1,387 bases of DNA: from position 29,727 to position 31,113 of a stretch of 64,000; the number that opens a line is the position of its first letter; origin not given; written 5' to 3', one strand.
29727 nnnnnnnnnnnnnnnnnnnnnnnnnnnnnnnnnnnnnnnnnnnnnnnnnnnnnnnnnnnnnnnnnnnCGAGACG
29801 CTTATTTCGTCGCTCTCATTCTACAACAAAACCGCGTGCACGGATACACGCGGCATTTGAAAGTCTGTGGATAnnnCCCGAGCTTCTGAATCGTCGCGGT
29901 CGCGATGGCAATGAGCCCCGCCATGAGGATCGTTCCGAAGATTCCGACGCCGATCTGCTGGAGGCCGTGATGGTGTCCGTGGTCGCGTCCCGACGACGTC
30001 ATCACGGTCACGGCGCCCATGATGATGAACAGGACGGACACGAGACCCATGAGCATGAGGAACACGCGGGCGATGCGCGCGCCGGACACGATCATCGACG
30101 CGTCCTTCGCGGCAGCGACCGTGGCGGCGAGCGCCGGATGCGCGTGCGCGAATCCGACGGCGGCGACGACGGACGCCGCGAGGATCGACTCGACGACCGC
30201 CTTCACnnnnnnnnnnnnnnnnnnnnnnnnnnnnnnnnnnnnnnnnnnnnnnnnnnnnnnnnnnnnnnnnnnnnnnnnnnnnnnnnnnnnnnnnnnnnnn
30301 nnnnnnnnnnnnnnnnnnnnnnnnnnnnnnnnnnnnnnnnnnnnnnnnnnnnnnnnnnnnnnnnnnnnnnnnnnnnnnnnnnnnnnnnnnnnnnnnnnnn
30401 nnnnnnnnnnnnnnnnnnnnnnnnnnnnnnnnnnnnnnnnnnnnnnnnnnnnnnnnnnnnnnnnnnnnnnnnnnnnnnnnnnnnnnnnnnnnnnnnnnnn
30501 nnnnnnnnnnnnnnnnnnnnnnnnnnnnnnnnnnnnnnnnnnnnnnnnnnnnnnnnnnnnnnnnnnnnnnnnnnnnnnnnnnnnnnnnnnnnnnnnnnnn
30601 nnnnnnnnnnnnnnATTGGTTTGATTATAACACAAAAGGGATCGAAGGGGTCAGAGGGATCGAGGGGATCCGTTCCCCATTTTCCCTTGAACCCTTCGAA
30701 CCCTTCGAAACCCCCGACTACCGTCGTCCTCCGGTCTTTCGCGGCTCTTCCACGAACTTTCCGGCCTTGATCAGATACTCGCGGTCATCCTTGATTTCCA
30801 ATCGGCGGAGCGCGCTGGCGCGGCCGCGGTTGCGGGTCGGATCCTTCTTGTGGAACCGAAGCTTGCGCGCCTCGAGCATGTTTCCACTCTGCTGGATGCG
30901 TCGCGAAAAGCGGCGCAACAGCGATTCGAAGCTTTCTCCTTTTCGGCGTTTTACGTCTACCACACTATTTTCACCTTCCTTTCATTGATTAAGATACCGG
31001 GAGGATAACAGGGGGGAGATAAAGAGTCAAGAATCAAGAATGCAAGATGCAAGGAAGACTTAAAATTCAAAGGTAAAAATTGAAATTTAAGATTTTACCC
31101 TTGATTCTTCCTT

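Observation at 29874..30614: YqeY/GatB-domain gene fused in-frame to a pilin-sized signal-peptide + two-helix module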

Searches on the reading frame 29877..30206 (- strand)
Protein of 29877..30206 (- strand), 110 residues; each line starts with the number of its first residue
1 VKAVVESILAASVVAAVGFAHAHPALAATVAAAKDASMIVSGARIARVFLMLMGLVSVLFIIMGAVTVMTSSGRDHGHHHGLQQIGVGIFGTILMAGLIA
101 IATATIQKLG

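Call 6: search_protein_families(library=pfam, proteins=[window:29877-30206:-], max_evalue=10)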
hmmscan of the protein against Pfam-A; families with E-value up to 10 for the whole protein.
seq(110 aa): 1 family
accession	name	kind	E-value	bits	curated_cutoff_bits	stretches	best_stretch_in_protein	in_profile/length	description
PF16212.11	PhoLip_ATPase_C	-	0.13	12.4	28.3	1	49-105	115-173/251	Phospholipid-translocating P-type ATPase C-terminal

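Call 12: search_protein_families(library=pfam, alignment_id=A2, max_evalue=1)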
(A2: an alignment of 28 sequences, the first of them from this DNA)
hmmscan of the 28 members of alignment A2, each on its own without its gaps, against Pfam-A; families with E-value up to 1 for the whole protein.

A. member 1, seq(101 aa): 4 families
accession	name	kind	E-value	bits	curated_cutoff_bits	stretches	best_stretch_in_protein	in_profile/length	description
PF13491.11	FtsK_4TM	-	0.015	15.5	23.1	1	31-92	49-109/171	4TM region of DNA translocase FtsK/SpoIIIE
PF16212.11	PhoLip_ATPase_C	-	0.11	12.7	28.3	1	40-96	115-173/251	Phospholipid-translocating P-type ATPase C-terminal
PF25592.1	DUF7937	-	0.17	11.1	31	1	5-96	175-259/402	Domain of unknown function (DUF7937)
PF11239.13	DUF3040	-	0.32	11.7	24.7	1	12-90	20-82/84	Protein of unknown function (DUF3040)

B. families by the number of members that match (of 28 scanned): 25 families
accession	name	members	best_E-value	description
PF18895.5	T4SS_pilin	7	9.9e-05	Type IV secretion system pilin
PF11239.13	DUF3040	3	0.00073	Protein of unknown function (DUF3040)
PF02322.20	Cyt_bd_oxida_II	3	0.0043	Cytochrome bd terminal oxidase subunit II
PF04290.18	DctQ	2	0.00016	Tripartite ATP-independent periplasmic transporters, DctQ component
PF07854.18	DUF1646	2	0.0036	Protein of unknown function (DUF1646)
PF25592.1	DUF7937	2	0.046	Domain of unknown function (DUF7937)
PF13190.11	PDGLE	2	0.046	PDGLE domain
PF04956.18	TrbC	2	0.35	TrbC/VIRB2 pilin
PF25392.1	MS_channel_TM1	1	0.011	Mechanosensitive ion channel, transmembrane helix 1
PF11174.13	DUF2970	1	0.012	Protein of unknown function (DUF2970)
PF03023.19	MurJ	1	0.014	Lipid II flippase MurJ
PF13491.11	FtsK_4TM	1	0.015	4TM region of DNA translocase FtsK/SpoIIIE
PF07662.18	Nucleos_tra2_C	1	0.015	Na+ dependent nucleoside transporter C-terminus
PF11117.13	DUF2626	1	0.062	Protein of unknown function (DUF2626)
PF19592.4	DUF6097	1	0.073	Family of unknown function (DUF6097)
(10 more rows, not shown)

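Call 13: find_homologous_proteins(query=A2, max_evalue=0.001)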
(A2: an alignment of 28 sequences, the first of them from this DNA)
Query A2 (28 sequences) (101 aa, profile of the alignment): 1 proteins with E <= 0.001 among 5388 candidates.
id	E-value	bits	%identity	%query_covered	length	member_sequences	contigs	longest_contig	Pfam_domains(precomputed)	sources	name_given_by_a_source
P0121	2.8e-20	90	27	15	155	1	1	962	PF09424.16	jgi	jgi:hypothetical protein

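Call 20: search_protein_representatives(alignment_id=A2)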
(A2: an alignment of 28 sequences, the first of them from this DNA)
Query: 28 sequences, 105 profile positions. Proteins with E-value up to 0.001 (for the whole library): 3984; up to 1e-10: 70; up to 1e-30: 1. The best 150 are listed.
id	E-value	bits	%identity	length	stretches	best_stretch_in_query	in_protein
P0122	1.0e-36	141.4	-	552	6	23-92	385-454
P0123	1.9e-30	121.2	-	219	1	2-104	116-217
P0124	6.6e-30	119.5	-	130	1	2-105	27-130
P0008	2.2e-28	114.6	-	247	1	2-104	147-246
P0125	1.2e-25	105.8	-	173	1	2-103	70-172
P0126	1.5e-24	102.3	-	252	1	3-104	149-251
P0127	1.1e-22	96.3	-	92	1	24-104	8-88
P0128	1.3e-22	96.1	-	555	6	43-102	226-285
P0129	1.8e-22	95.5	-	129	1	2-104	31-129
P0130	3.2e-22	94.8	-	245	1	5-104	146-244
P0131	5.1e-22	94.1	-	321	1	9-104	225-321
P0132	1.2e-21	92.9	-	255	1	2-104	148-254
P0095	2.1e-21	92.2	-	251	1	5-104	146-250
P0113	4.2e-21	91.2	-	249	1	2-104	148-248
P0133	5.7e-21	90.7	-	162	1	2-104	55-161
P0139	3.3e-19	85.1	-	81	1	30-104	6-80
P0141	1.1e-18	83.4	-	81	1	31-104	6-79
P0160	1.1e-12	64.2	-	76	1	31-104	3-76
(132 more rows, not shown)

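Call 44: search_solved_structures(query=A2, max_evalue=10)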
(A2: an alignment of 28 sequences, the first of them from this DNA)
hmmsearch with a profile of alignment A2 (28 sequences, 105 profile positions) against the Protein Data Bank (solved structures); distinct sequences matched with E-value up to 10: 3.
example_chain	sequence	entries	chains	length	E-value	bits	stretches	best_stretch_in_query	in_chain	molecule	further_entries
11so_A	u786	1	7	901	0.24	14.8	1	20-101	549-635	Miniconductance mechanosensitive channel MscM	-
11sm_A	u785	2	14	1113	0.41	14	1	20-101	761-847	Miniconductance mechanosensitive channel MscM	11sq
7xlq_A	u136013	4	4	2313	4.7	10.6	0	34-65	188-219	Voltage-dependent R-type calcium channel subunit alpha-1E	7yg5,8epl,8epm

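Call 47: find_encoding_contigs(protein=P0139, flank=3000, max_places=3)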
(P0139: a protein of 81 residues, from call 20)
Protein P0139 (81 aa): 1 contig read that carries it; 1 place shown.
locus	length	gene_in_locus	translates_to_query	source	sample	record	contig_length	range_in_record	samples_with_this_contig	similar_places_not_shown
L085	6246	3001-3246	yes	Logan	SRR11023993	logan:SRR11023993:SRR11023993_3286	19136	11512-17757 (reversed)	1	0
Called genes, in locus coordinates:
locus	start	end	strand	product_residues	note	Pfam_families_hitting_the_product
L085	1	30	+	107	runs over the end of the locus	-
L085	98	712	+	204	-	PF10502:Peptidase_S26, PF00717:Peptidase_S24 (faint)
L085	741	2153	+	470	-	PF13393:tRNA-synt_His, PF01409:tRNA-synt_2d (faint), PF00587:tRNA-synt_2b, PF03129:HGTP_anticodon (weak)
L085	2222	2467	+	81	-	PF01165:Ribosomal_S21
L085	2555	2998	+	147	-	PF09424:YqeY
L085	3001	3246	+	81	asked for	-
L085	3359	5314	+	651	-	PF18895:T4SS_pilin, PF13205:Big_5 (weak)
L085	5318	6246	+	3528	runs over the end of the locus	PF18895:T4SS_pilin (weak), PF13205:Big_5 (faint), PF17957:Big_7 (weak), PF01833:TIG (faint), PF13948:DUF4215 (weak), PF00092:VWA, PF13519:VWA_2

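Call 57: predict_structure(alignment_id=A2)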
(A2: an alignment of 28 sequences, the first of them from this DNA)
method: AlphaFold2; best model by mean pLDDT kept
length: 101 residues; sequences in the alignment: 28
mean_pLDDT: 80.7   pTM: 0.60
mean pLDDT of the five models: 80.7, 79.3, 79.1, 75.9, 69.9
residues with pLDDT >= 90: 42; 70-90: 31; 50-70: 27; < 50: 1
segments of 3 or more residues with pLDDT < 50: none
pLDDT, mean of each block of 10 residues (from residue 1): 64 55 63 85 94 94 83 94 94 83 66
secondary structure, 60 per line:
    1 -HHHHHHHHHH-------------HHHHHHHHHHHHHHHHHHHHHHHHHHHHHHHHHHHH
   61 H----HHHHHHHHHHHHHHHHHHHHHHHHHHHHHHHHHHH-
elements in order: H2-11 H25-61 H66-100

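Call 60: fold_search(model_id=the predicted structure, library=pdb)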
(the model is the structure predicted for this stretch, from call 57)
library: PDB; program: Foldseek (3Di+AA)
matches with E <= 10: 206; with E <= 0.001: 0
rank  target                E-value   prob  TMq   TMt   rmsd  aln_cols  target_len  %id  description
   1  7a0g_III              3.1e-01  1.00  0.67  0.23   1.4        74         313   19  Structure of the SmhB pore of the tripartite alpha-pore forming toxin, Smh, from Serratia marcescens. (released 2021-03-31)
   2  7a0g_HHH              4.7e-01  0.99  0.58  0.20   2.6        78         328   18  Structure of the SmhB pore of the tripartite alpha-pore forming toxin, Smh, from Serratia marcescens. (released 2021-03-31)
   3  7a0g_BBB              5.0e-01  0.63  0.34  0.15   5.5        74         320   20  Structure of the SmhB pore of the tripartite alpha-pore forming toxin, Smh, from Serratia marcescens. (released 2021-03-31)
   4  7a0g_AAA              5.6e-01  0.99  0.58  0.20   2.7        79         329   18  Structure of the SmhB pore of the tripartite alpha-pore forming toxin, Smh, from Serratia marcescens. (released 2021-03-31)
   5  7a0g_EEE              5.6e-01  0.97  0.53  0.18   3.6        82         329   21  Structure of the SmhB pore of the tripartite alpha-pore forming toxin, Smh, from Serratia marcescens. (released 2021-03-31)
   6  7a0g_FFF              6.0e-01  1.00  0.67  0.23   1.4        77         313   18  Structure of the SmhB pore of the tripartite alpha-pore forming toxin, Smh, from Serratia marcescens. (released 2021-03-31)
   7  6h2f_D                6.0e-01  1.00  0.67  0.21   1.4        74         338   15  Structure of the pre-pore AhlB of the tripartite alpha-pore forming toxin, AHL, from Aeromonas hydrophila. (released 2019-07-10)
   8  6h2f_B                6.0e-01  0.63  0.35  0.14   5.2        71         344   20  Structure of the pre-pore AhlB of the tripartite alpha-pore forming toxin, AHL, from Aeromonas hydrophila. (released 2019-07-10)
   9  6h2f_A                9.1e-01  0.98  0.59  0.20   2.4        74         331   15  Structure of the pre-pore AhlB of the tripartite alpha-pore forming toxin, AHL, from Aeromonas hydrophila. (released 2019-07-10)
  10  7a0g_DDD              9.1e-01  0.96  0.58  0.20   3.7        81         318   21  Structure of the SmhB pore of the tripartite alpha-pore forming toxin, Smh, from Serratia marcescens. (released 2021-03-31)
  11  6grj_I                9.7e-01  0.99  0.66  0.22   1.5        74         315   15  Structure of the AhlB pore of the tripartite alpha-pore forming toxin, AHL, from Aeromonas hydrophila. (released 2019-07-03)
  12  4abm_A                1.2e+00  0.97  0.66  0.82   1.6        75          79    8  Crystal Structure of CHMP4B hairpin (released 2012-05-09)
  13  6grj_F                1.3e+00  0.97  0.66  0.22   1.7        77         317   16  Structure of the AhlB pore of the tripartite alpha-pore forming toxin, AHL, from Aeromonas hydrophila. (released 2019-07-03)
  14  6h2f_H                1.4e+00  0.97  0.65  0.20   2.0        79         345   14  Structure of the pre-pore AhlB of the tripartite alpha-pore forming toxin, AHL, from Aeromonas hydrophila. (released 2019-07-10)
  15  6h2f_J                1.4e+00  0.41  0.35  0.14   5.4        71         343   20  Structure of the pre-pore AhlB of the tripartite alpha-pore forming toxin, AHL, from Aeromonas hydrophila. (released 2019-07-10)
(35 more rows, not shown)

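Call 61: find_encoding_contigs(protein=P0141, flank=2500, max_places=2)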
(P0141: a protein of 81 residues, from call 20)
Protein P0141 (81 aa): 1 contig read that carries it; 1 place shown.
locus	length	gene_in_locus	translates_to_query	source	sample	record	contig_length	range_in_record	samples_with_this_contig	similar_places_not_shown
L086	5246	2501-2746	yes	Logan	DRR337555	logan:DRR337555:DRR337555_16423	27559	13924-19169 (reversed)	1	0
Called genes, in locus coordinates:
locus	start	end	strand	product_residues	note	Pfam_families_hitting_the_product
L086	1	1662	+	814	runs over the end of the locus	-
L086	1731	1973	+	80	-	-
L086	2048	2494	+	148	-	PF09424:YqeY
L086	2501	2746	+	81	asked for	-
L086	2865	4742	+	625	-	PF18895:T4SS_pilin (weak), PF13205:Big_5 (faint)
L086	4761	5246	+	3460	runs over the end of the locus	PF18895:T4SS_pilin (weak), PF13205:Big_5 (faint), PF13948:DUF4215 (faint)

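Call 62: find_encoding_contigs(protein=P0127, flank=2500, max_places=2)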
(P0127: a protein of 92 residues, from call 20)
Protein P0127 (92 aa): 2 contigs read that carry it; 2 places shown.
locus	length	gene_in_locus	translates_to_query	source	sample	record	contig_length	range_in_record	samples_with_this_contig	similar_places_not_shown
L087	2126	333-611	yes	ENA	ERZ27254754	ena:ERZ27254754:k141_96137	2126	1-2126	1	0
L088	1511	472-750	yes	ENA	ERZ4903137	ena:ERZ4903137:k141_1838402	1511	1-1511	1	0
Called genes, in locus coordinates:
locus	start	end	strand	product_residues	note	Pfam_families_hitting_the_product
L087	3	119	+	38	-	?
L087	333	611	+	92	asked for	-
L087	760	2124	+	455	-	?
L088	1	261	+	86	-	?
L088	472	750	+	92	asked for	-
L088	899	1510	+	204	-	?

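Call 63: find_encoding_contigs(protein=P0160, flank=2500, max_places=2)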
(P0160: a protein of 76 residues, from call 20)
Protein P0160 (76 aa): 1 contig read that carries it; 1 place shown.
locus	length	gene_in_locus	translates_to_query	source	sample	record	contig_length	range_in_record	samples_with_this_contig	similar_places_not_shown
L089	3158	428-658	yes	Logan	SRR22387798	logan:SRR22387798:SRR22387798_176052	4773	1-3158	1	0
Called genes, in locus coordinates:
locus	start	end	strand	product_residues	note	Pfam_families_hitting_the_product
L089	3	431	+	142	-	?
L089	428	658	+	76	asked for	-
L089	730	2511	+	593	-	PF18895:T4SS_pilin, PF13205:Big_5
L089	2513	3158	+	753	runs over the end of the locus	?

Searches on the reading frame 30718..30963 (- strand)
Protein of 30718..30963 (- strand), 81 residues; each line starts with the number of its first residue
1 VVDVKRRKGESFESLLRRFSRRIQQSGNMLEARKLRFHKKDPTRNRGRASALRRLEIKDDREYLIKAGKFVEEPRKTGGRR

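Call 3: search_protein_families(library=pfam, proteins=[window:30718-30963:-], max_evalue=0.1)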
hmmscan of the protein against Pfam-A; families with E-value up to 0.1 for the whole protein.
window:30718-30963:- (81 aa): 2 families
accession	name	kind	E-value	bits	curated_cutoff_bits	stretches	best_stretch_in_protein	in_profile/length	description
PF01165.25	Ribosomal_S21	-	7.2e-07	29.3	27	1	4-54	2-52/55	Ribosomal protein S21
PF15817.10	TMEM40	-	0.095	12.9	27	0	31-64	16-49/120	Transmembrane protein 40 family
